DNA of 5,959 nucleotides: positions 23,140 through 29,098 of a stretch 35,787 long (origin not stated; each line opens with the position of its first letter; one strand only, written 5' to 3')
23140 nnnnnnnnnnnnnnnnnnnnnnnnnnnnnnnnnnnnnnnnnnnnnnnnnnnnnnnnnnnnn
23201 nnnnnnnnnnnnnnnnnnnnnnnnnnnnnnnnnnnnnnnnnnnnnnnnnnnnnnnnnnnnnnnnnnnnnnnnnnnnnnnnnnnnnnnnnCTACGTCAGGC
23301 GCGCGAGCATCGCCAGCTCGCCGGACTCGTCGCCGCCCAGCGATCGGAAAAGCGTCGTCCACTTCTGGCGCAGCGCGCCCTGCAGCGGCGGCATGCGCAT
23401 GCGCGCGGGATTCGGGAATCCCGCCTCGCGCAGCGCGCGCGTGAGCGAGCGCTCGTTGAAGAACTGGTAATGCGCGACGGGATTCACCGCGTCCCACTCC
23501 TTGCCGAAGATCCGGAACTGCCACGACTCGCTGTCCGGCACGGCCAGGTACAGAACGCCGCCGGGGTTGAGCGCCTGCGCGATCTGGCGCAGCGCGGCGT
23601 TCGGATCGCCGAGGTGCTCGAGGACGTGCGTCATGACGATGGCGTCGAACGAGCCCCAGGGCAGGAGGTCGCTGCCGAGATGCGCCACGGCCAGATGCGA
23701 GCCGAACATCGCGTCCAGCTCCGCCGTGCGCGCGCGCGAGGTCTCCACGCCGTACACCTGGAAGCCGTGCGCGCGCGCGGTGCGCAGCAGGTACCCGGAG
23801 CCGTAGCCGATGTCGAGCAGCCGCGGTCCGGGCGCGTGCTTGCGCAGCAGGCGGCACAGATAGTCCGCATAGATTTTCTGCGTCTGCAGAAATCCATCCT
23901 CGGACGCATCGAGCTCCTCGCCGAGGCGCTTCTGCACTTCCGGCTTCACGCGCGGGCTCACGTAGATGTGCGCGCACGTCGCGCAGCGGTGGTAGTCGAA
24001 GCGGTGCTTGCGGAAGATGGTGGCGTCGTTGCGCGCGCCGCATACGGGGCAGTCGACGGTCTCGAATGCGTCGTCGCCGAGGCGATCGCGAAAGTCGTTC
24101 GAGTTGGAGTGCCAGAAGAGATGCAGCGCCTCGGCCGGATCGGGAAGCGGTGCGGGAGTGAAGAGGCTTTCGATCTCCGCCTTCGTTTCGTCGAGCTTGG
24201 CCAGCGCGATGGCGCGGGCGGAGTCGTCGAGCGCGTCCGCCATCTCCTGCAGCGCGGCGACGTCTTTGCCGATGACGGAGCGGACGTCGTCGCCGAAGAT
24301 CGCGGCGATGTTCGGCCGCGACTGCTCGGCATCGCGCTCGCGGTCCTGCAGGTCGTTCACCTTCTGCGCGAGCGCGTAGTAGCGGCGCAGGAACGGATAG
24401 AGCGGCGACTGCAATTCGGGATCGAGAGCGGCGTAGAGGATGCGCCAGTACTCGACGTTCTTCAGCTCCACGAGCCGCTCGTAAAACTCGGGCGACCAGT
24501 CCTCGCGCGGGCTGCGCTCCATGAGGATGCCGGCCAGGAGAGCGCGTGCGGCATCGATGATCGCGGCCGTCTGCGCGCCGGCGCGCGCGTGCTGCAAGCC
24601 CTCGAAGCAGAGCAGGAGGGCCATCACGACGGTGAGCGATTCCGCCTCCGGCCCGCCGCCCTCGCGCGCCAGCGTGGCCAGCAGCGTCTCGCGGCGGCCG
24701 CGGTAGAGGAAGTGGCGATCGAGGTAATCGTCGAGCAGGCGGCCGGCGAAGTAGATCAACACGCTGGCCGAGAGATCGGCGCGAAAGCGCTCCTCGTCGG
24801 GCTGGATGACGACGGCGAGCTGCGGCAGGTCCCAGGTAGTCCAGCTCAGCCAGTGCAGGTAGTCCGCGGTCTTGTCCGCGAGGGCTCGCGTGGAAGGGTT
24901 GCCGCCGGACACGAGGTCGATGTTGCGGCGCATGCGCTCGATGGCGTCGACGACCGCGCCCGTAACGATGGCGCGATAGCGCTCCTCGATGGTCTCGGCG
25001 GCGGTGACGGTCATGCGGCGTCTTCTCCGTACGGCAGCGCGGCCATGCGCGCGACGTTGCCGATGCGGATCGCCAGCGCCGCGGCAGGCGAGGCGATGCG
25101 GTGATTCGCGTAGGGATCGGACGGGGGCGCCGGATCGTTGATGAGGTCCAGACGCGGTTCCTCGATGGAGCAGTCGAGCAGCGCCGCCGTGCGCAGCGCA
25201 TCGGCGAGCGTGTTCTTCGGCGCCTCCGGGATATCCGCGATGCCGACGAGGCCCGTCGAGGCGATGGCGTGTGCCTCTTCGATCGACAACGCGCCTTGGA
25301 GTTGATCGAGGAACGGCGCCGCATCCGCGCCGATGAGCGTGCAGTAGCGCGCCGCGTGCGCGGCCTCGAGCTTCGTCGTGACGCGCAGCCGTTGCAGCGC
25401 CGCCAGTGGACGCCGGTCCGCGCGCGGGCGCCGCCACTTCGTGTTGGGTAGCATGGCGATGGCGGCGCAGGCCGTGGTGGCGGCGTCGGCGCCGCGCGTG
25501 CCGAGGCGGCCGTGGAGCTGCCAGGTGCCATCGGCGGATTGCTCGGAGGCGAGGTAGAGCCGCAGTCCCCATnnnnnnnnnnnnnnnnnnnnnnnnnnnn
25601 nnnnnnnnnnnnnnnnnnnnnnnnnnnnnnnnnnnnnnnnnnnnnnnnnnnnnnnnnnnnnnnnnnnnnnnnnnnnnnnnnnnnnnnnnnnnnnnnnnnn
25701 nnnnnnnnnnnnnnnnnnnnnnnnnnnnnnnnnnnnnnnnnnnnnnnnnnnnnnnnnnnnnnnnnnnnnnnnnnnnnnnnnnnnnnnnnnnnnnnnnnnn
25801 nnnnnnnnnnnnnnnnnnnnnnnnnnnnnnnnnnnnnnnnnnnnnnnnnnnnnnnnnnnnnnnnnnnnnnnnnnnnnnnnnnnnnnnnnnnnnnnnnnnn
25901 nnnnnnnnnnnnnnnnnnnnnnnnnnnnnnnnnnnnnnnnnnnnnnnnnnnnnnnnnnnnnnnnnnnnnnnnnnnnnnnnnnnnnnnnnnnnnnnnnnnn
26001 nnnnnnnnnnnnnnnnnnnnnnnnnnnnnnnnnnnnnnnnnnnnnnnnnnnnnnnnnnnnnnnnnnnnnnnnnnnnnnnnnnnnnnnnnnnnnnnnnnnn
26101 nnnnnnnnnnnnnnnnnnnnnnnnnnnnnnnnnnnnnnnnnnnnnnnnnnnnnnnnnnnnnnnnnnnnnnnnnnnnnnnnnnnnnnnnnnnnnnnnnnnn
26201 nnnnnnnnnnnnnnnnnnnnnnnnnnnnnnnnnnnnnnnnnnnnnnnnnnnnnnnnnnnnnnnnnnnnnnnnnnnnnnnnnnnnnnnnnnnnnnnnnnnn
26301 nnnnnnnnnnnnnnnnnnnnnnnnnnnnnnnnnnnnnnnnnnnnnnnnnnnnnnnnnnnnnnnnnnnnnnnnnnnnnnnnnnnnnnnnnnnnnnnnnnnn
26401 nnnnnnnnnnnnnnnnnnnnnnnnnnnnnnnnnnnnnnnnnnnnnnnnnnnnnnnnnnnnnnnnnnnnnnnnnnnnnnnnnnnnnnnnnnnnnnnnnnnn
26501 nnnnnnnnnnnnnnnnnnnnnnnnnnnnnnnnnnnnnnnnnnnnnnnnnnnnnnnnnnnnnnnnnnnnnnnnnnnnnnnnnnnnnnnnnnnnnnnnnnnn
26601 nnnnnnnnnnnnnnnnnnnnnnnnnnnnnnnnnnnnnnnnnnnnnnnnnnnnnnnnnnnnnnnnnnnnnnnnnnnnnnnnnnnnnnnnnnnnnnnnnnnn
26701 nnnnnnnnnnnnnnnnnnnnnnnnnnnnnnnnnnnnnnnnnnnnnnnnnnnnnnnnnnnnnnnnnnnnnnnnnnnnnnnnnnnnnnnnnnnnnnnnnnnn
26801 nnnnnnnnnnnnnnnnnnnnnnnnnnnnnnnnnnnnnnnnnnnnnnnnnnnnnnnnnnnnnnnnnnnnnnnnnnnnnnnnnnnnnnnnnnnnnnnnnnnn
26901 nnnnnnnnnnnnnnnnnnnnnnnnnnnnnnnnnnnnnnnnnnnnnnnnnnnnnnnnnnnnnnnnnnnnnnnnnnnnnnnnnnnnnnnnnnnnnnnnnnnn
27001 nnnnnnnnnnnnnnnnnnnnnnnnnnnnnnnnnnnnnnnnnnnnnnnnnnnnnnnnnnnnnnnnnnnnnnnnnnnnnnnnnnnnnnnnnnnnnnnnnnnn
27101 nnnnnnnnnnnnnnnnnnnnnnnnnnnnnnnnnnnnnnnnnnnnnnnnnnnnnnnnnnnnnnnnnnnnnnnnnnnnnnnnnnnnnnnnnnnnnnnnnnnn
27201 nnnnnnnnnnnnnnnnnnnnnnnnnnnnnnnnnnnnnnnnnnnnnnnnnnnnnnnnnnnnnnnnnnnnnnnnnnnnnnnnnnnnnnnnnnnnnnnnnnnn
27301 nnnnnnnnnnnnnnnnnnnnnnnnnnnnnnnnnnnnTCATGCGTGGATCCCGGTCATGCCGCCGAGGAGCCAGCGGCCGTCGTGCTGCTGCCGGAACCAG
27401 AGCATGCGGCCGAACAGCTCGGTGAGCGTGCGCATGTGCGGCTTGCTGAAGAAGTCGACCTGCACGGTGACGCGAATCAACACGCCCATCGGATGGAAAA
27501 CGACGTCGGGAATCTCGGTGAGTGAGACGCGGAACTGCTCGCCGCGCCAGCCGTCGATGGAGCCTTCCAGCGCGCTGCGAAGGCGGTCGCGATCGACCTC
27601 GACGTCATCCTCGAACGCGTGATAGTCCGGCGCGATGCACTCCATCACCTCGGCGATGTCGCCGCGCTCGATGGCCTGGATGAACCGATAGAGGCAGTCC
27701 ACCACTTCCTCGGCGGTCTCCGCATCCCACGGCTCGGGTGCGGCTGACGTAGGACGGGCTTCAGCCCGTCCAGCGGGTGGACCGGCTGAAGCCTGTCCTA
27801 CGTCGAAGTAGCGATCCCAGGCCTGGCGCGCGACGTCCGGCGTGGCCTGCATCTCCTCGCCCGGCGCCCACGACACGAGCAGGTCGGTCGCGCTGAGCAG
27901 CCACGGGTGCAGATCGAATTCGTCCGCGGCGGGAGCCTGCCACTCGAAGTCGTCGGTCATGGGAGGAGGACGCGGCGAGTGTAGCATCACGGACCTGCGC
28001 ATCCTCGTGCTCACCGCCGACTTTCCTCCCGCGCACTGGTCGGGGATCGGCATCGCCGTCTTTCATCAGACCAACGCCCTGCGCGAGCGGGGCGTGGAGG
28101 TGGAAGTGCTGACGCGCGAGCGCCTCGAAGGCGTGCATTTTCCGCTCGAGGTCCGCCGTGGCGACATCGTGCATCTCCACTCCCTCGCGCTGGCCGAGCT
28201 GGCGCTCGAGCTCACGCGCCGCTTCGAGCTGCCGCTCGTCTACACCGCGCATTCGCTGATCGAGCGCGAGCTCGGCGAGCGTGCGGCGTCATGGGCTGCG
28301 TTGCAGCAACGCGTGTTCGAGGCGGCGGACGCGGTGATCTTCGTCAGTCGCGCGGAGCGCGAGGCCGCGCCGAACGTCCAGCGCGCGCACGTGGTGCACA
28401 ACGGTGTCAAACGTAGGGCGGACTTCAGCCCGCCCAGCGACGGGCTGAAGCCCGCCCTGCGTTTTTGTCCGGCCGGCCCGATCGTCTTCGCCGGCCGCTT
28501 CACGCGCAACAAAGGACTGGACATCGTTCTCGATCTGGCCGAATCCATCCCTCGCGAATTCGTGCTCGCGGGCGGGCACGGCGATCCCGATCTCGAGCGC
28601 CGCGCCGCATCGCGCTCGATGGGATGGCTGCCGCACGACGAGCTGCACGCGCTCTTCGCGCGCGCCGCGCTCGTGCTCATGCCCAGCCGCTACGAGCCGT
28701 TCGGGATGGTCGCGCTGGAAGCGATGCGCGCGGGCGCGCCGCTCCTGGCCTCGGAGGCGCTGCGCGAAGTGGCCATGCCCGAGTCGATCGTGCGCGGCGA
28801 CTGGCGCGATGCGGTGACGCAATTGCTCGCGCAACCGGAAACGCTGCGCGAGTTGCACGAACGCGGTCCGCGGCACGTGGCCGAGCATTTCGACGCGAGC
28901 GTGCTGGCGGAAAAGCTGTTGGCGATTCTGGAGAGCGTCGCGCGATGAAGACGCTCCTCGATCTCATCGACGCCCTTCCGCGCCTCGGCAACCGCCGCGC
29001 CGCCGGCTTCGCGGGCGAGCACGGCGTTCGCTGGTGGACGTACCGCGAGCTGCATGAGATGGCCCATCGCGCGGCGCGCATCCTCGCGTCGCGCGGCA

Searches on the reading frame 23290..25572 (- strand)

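Call 28: search_protein_families(library=pfam, proteins=[window:23290-25572:-], max_evalue=0.001)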
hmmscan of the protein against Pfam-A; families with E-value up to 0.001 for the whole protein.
window:23290-25572:- (760 aa): 7 families
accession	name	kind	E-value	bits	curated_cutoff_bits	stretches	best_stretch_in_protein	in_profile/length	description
PF13489.12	Methyltransf_23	-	1.7e-31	109.6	27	1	564-719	5-159/164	Methyltransferase domain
PF08242.18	Methyltransf_12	-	3.5e-14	53.7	30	1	586-674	1-98/98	Methyltransferase domain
PF08241.18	Methyltransf_11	-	1.3e-13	51.8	21.2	1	586-676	1-95/95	Methyltransferase domain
PF13649.12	Methyltransf_25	-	4.1e-10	40.7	27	1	586-672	2-97/97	Methyltransferase domain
PF13847.12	Methyltransf_31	-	4.6e-06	26.8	27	1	637-694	66-127/145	Methyltransferase domain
PF02353.26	CMAS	-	0.00055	19.8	27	1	565-676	47-164/273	Mycolic acid cyclopropane synthetase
PF07021.18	MetW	-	0.00076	19.6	21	0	578-687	10-118/193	Methionine biosynthesis protein MetW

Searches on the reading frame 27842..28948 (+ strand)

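Call 28: search_protein_families(library=pfam, proteins=[window:27842-28948:+], max_evalue=0.001)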
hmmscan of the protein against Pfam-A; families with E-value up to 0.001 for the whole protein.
window:27842-28948:+ (368 aa): 6 families
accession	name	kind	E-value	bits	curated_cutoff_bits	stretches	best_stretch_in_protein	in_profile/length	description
PF13692.12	Glyco_trans_1_4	-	6.9e-17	62.5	27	1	214-336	4-130/142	Glycosyl transferases group 1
PF00534.26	Glycos_transf_1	-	2.6e-16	60.1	26.4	1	214-305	18-123/172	Glycosyl transferases group 1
PF13439.12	Glyco_transf_4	-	2e-14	54.4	28.5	1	107-189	73-166/170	Glycosyltransferase Family 4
PF13579.12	Glyco_trans_4_4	-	1.3e-11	45.6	29.7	1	105-188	70-158/158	Glycosyl transferase 4-like domain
PF20706.3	GT4-conflict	-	6.2e-11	42.3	26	1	266-305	273-312/385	Family 4 Glycosyltransferase in conflict systems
PF13524.12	Glyco_trans_1_2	-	9.5e-06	26.1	25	1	239-360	16-143/144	Glycosyl transferase-like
